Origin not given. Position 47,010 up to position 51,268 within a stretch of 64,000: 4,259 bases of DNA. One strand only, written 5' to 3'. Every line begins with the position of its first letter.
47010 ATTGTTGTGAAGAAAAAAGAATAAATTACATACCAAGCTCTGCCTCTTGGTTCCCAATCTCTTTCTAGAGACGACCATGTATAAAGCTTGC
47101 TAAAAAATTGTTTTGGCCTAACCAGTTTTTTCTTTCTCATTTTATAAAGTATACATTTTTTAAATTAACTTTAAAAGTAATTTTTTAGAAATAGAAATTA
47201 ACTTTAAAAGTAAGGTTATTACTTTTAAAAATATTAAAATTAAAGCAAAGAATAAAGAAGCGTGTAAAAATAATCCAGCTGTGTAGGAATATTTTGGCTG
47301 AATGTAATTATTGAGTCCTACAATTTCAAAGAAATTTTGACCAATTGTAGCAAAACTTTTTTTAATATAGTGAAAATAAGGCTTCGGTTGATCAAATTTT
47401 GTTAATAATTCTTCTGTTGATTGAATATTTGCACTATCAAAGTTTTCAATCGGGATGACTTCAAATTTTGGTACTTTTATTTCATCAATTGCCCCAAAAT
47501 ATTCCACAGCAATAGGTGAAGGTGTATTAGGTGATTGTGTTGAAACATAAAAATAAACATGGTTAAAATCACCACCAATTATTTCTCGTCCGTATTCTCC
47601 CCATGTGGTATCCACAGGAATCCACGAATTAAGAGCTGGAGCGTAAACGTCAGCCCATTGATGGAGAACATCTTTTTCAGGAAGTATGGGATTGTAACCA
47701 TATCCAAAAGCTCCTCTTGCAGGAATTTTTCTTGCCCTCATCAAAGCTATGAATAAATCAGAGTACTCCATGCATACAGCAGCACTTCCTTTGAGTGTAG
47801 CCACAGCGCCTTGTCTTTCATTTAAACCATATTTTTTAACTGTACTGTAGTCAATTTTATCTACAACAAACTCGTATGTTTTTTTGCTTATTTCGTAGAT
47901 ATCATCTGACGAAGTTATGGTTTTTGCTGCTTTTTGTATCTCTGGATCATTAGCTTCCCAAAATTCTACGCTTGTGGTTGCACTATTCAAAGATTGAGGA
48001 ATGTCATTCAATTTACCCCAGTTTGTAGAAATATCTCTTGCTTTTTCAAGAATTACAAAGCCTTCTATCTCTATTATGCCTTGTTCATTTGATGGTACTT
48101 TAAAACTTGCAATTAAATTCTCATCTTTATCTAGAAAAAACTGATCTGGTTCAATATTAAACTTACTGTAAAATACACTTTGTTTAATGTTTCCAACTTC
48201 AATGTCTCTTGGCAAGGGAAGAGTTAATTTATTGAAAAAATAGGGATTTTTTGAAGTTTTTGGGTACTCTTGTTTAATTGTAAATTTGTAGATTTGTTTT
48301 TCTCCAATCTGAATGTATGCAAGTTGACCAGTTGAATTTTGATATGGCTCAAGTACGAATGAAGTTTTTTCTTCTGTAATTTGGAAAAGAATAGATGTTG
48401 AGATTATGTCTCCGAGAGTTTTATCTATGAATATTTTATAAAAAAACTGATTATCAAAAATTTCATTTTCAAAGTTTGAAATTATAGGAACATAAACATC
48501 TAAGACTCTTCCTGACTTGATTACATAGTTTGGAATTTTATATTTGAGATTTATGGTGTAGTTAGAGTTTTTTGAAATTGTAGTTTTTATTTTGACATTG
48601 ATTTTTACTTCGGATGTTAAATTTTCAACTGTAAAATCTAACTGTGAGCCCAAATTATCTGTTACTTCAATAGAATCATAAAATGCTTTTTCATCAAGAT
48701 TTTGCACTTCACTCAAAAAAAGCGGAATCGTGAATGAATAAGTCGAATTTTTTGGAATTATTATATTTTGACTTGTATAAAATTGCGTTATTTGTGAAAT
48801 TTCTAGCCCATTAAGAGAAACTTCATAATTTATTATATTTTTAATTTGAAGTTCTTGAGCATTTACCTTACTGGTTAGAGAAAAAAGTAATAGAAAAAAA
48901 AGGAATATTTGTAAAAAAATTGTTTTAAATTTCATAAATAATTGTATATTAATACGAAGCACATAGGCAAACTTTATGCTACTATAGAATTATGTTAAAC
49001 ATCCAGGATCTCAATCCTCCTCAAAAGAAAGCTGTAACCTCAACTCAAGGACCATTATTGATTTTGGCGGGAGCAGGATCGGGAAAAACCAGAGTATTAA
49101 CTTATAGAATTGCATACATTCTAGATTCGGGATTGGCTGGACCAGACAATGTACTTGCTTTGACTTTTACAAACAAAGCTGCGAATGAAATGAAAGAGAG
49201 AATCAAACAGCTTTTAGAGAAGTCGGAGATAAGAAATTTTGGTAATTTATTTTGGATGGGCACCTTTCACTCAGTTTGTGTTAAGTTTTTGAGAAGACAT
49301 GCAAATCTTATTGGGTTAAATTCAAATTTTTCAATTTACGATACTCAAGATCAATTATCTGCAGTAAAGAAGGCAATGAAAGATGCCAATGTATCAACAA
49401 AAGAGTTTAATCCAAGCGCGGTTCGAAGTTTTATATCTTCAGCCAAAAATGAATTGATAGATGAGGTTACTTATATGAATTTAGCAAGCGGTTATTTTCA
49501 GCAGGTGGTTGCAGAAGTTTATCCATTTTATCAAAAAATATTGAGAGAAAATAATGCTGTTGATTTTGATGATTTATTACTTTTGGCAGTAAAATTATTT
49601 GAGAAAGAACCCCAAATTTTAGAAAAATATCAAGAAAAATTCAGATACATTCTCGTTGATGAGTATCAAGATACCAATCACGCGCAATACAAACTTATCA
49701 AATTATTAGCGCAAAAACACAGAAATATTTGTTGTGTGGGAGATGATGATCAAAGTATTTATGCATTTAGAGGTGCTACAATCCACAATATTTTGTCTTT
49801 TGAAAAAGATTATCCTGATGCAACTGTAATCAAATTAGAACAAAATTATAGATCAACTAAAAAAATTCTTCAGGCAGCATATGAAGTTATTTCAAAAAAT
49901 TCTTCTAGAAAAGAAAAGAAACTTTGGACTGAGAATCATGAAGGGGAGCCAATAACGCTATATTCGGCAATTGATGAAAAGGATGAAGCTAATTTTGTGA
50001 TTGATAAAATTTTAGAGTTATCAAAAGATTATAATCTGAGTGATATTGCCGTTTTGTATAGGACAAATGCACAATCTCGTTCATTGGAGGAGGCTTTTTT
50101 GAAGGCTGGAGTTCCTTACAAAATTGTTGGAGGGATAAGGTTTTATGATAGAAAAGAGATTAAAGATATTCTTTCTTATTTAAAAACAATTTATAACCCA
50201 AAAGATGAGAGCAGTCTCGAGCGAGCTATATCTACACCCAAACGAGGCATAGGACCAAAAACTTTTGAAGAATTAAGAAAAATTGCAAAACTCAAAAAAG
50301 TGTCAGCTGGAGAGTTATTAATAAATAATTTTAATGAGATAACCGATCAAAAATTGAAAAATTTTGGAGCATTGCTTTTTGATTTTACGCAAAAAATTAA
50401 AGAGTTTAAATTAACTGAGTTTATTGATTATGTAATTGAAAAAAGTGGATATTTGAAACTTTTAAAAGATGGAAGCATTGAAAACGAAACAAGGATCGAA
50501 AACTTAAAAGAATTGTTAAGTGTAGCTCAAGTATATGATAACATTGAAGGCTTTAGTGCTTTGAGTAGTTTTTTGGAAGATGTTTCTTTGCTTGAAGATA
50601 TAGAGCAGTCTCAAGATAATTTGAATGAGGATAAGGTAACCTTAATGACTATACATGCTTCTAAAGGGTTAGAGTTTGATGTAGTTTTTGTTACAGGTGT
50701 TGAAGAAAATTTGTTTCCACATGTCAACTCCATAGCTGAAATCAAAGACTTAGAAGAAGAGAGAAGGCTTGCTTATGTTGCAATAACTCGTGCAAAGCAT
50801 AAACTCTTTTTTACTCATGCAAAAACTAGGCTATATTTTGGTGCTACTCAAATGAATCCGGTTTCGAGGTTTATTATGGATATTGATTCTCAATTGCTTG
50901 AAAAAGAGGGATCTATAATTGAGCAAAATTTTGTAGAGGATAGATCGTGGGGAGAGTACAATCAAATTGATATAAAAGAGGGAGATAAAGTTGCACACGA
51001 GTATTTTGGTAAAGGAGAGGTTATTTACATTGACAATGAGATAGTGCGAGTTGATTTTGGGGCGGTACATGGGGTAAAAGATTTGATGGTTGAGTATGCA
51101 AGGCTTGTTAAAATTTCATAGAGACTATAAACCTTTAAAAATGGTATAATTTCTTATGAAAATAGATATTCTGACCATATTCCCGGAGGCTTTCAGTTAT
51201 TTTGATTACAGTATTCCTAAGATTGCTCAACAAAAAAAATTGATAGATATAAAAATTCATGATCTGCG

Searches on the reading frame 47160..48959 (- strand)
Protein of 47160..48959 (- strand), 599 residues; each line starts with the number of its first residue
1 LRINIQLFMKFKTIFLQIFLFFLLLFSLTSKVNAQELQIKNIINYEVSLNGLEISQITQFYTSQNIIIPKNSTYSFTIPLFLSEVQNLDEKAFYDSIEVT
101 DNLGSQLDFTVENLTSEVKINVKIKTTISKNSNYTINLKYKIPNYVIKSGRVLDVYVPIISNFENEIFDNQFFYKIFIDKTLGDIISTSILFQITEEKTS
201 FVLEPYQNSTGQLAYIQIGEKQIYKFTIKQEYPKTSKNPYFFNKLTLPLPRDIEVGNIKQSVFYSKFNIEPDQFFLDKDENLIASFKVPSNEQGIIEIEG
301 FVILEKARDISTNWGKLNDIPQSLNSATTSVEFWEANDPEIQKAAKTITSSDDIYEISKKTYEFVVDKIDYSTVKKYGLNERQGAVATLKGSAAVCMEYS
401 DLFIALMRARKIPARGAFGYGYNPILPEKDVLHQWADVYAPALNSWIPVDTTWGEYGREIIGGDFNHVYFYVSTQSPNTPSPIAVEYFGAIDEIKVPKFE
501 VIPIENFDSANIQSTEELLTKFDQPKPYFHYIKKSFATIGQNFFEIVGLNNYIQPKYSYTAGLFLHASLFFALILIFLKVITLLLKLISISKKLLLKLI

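Call 14: search_protein_families(library=pfam, proteins=[window:47160-48959:-], max_evalue=0.00001)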
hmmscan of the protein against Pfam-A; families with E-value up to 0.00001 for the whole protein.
window:47160-48959:- (599 aa): 1 family
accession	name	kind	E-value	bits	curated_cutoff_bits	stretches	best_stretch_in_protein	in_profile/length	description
PF01841.26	Transglut_core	-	3.6e-15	56.6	23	1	344-450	4-107/108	Transglutaminase-like superfamily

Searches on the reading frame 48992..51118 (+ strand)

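Call 14: search_protein_families(library=pfam, proteins=[window:48992-51118:+], max_evalue=0.00001)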
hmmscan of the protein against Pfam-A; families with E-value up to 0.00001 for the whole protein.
window:48992-51118:+ (709 aa): 7 families
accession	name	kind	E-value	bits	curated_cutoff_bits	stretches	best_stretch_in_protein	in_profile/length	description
PF00580.27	UvrD-helicase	-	2.1e-98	329.8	23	1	7-275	1-271/271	UvrD/REP helicase N-terminal domain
PF13361.12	UvrD_C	-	1e-81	275.5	25.6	1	280-611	1-349/350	UvrD-like helicase C-terminal domain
PF13245.12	AAA_19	-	2.9e-25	89.4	25.1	1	11-260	1-134/134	AAA domain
PF13538.12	UvrD_C_2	-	8.7e-11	42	27.4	1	549-607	2-51/52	UvrD-like helicase C-terminal domain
PF13604.12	AAA_30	-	1e-08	35.6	27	0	7-71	2-66/191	AAA domain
PF01443.25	Viral_helicase1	-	1.2e-08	35.5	21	0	537-607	165-226/228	Viral superfamily 1 RNA helicase core domain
PF13087.12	AAA_12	-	1.8e-08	34.6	27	1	494-606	84-189/195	AAA domain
